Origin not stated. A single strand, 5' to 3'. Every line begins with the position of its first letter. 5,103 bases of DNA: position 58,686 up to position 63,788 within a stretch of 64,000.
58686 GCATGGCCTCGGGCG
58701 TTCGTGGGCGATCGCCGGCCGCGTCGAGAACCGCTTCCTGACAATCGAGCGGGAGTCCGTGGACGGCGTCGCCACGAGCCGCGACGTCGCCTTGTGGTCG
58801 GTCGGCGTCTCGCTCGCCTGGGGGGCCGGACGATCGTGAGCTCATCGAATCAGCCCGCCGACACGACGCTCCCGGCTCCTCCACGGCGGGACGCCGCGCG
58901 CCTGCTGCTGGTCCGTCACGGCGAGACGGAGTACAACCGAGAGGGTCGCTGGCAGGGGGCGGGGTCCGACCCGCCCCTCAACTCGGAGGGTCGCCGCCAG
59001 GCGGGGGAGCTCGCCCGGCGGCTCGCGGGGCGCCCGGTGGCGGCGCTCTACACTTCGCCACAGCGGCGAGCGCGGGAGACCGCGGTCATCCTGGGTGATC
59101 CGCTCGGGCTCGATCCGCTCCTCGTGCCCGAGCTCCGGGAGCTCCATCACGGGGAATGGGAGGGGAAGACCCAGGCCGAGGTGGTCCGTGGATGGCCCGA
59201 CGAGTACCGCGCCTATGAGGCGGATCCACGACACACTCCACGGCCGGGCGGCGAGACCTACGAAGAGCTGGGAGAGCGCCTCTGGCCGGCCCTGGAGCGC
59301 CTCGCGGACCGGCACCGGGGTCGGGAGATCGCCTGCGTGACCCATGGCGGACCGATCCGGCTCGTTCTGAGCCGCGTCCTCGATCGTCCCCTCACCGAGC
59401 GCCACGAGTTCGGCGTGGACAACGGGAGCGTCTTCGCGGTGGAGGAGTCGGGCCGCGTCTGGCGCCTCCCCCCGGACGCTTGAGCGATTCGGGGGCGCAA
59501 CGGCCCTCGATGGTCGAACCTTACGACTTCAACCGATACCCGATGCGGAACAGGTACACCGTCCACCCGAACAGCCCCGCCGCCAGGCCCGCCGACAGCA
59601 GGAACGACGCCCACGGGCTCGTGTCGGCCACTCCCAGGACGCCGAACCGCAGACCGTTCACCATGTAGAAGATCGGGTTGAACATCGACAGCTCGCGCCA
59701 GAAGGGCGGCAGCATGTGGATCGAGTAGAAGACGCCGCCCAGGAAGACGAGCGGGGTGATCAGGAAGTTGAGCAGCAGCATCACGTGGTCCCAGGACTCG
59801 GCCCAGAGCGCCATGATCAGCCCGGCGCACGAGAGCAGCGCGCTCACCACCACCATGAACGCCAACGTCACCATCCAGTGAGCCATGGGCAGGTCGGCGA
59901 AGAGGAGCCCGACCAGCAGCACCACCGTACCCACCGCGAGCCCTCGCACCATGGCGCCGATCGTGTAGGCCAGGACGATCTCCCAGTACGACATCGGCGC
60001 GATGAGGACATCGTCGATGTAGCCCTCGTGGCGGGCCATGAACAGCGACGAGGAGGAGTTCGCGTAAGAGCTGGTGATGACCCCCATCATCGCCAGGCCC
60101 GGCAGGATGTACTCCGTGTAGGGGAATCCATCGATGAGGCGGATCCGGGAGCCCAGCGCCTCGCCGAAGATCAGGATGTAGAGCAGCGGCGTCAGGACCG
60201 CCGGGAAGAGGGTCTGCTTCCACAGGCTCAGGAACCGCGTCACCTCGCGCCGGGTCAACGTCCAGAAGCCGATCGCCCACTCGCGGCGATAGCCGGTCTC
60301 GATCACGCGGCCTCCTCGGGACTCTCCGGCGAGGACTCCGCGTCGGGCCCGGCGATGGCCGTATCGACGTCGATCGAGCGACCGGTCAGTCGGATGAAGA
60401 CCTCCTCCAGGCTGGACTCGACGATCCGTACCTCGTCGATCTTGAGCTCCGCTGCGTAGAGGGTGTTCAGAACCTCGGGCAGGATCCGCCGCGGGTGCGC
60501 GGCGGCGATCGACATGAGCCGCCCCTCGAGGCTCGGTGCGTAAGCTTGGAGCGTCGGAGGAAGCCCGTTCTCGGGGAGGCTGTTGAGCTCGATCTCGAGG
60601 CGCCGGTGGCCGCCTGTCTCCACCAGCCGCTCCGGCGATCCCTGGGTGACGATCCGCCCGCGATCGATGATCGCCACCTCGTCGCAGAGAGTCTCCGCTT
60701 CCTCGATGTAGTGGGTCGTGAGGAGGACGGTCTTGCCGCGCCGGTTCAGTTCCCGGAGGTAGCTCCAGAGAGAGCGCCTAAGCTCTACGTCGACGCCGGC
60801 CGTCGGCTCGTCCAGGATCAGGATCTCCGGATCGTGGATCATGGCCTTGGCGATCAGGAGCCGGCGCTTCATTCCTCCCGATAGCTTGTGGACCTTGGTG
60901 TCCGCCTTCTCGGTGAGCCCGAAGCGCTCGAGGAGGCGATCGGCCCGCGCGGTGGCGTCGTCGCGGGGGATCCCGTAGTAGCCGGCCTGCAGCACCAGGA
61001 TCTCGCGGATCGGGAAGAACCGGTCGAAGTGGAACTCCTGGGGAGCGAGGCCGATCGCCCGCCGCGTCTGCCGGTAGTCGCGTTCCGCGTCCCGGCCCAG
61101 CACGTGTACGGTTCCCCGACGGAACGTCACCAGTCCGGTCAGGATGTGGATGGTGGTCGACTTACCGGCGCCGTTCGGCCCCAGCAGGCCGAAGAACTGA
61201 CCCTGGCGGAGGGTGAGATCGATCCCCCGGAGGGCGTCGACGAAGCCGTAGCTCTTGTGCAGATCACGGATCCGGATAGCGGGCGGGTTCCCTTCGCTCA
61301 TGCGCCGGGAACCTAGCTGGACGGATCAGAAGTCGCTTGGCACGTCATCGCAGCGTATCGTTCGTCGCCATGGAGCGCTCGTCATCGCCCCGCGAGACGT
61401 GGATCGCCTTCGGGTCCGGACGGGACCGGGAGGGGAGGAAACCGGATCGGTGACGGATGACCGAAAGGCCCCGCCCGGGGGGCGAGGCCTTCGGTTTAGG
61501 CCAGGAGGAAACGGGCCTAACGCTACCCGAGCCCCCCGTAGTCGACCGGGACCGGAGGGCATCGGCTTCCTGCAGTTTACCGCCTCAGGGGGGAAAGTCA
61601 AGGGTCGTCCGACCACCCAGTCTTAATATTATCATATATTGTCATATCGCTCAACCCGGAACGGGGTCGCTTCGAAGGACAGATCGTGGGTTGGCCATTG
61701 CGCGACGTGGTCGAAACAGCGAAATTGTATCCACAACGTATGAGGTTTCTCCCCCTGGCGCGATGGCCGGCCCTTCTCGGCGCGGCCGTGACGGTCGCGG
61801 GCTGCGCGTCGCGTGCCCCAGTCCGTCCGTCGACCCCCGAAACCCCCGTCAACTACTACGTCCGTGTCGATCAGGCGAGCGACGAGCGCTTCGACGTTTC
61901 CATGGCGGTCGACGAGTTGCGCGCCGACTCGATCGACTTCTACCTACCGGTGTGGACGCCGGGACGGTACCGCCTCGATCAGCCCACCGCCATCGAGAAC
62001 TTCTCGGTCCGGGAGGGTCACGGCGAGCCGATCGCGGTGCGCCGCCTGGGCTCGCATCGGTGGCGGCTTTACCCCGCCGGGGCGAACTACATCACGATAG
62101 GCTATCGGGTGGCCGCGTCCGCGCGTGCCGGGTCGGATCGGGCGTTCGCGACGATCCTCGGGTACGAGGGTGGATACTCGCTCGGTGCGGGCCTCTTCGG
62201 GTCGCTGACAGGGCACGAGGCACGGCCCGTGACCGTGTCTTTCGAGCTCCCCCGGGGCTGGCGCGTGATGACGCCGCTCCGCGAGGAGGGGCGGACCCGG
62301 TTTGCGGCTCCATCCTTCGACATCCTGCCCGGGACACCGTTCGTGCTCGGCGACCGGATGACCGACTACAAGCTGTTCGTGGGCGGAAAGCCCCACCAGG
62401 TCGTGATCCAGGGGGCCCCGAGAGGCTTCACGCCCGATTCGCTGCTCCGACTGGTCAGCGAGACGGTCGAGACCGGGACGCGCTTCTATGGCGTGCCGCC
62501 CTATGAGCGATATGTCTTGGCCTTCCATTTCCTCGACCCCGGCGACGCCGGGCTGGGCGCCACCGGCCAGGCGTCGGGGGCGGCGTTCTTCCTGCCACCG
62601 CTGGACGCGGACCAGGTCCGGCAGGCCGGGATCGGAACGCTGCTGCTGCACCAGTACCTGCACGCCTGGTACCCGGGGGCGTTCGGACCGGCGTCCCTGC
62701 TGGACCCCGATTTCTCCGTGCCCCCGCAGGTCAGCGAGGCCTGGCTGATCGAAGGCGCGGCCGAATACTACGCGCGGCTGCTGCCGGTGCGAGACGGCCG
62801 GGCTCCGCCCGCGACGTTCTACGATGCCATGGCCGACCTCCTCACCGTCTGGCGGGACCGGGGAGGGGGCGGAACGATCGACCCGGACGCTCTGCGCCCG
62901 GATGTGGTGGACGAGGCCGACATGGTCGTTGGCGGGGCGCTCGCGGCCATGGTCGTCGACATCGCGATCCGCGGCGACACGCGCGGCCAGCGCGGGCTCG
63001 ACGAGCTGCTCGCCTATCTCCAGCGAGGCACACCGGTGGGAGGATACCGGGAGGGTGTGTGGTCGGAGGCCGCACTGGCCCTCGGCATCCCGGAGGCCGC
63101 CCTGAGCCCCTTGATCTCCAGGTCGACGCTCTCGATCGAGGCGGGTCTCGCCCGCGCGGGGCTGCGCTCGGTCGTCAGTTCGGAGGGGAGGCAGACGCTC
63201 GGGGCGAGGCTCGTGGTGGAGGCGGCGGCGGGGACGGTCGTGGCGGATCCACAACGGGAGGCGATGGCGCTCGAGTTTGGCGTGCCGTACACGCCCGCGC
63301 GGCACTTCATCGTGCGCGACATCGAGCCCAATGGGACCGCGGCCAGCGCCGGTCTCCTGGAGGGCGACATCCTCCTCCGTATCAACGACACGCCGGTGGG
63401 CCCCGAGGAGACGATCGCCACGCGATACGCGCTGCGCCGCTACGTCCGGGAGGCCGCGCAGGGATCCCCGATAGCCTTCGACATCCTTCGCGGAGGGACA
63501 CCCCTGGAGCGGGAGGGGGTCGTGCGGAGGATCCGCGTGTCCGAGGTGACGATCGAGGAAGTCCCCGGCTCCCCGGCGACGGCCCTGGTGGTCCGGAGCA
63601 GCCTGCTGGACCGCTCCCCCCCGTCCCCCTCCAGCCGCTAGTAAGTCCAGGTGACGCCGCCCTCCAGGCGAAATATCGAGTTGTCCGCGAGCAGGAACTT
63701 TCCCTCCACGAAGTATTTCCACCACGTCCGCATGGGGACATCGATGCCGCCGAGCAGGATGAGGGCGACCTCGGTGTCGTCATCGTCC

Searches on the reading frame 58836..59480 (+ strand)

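Call 59: search_protein_families(library=ncbifam, proteins=[window:58836-59480:+], max_evalue=0.01)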
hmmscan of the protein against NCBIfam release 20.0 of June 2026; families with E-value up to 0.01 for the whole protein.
window:58836-59480:+ (215 aa): 17 families
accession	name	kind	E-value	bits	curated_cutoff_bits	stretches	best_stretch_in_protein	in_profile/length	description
TIGR03162.1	ribazole_cobC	equivalog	3.4e-40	137.4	162.9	1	23-200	1-174/176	alpha-ribazole phosphatase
NF005567.0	PRK07238.1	equivalog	1.2e-37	130.2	326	1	14-200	171-356/378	bifunctional RNase H/acid phosphatase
NF045917.1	PhserinePhPspA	equivalog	7.2e-33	114.1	350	1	22-200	3-180/211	phosphoserine phosphatase PspA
NF011580.0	PRK15004.1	equivalog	3.3e-26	92.6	250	1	22-204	2-183/203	adenosylcobalamin/alpha-ribazole phosphatase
TIGR03848.1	MSMEG_4193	subfamily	3.4e-23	82.1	203.85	1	23-202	2-184/204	MSMEG_4193 family putative phosphomutase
NF002901.0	PRK03482.1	equivalog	1.6e-19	70.4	261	1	23-209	4-189/215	2,3-diphosphoglycerate-dependent phosphoglycerate mutase GpmB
NF038349.1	dPGM_arch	equivalog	1.8e-19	70.4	225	1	24-203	2-170/194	2,3-diphosphoglycerate-dependent phosphoglycerate mutase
NF009994.0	PRK13463.1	equivalog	3.6e-17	62.8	277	1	24-178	6-159/203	phosphoserine phosphatase 1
NF009993.0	PRK13462.1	equivalog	9.3e-17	61.3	226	1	21-199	6-176/203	acid phosphatase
NF002339.0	PRK01295.1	equivalog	1.9e-09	37.3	316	1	22-183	4-170/206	2,3-bisphosphoglycerate-dependent phosphoglycerate mutase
NF002217.0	PRK01112.1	equivalog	1.8e-07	30.8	320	1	21-85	2-65/228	2,3-bisphosphoglycerate-dependent phosphoglycerate mutase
NF010718.0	PRK14120.1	equivalog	4.9e-07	29.3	366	1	20-123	4-111/249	phosphoglyceromutase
NF010713.0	PRK14115.1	equivalog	1.2e-06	28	305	1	22-123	3-108/248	2,3-diphosphoglycerate-dependent phosphoglycerate mutase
TIGR01258.1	pgm_1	subfamily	2.9e-06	26.9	81.7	1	22-123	2-107/245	2,3-bisphosphoglycerate-dependent phosphoglycerate mutase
NF052459.1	OxoGTPPhMutT1Mycb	equivalog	6.5e-05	22.2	475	1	19-102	131-212/292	8-oxo-(d)GTP phosphatase MutT1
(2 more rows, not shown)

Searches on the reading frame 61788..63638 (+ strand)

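Call 78: search_protein_families(library=pfam, proteins=[window:61788-63638:+], max_evalue=0.001)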
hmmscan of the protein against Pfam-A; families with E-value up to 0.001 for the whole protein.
window:61788-63638:+ (617 aa): 5 families
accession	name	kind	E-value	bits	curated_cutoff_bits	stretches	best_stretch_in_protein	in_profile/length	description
PF17899.6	Peptidase_M61_N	-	3.7e-28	99.1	23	1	23-189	2-168/168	Peptidase M61 N-terminal domain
PF05299.18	Peptidase_M61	-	1.6e-09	38.6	22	1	285-357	5-77/118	M61 glycyl aminopeptidase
PF17820.7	PDZ_6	-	2.9e-06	27.3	27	1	508-561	1-47/54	PDZ domain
PF13180.12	PDZ_2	-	5.4e-06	27.1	27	1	506-574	13-75/80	PDZ domain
PF00595.29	PDZ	-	0.00012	22.8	23.2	1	466-537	7-57/81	PDZ domain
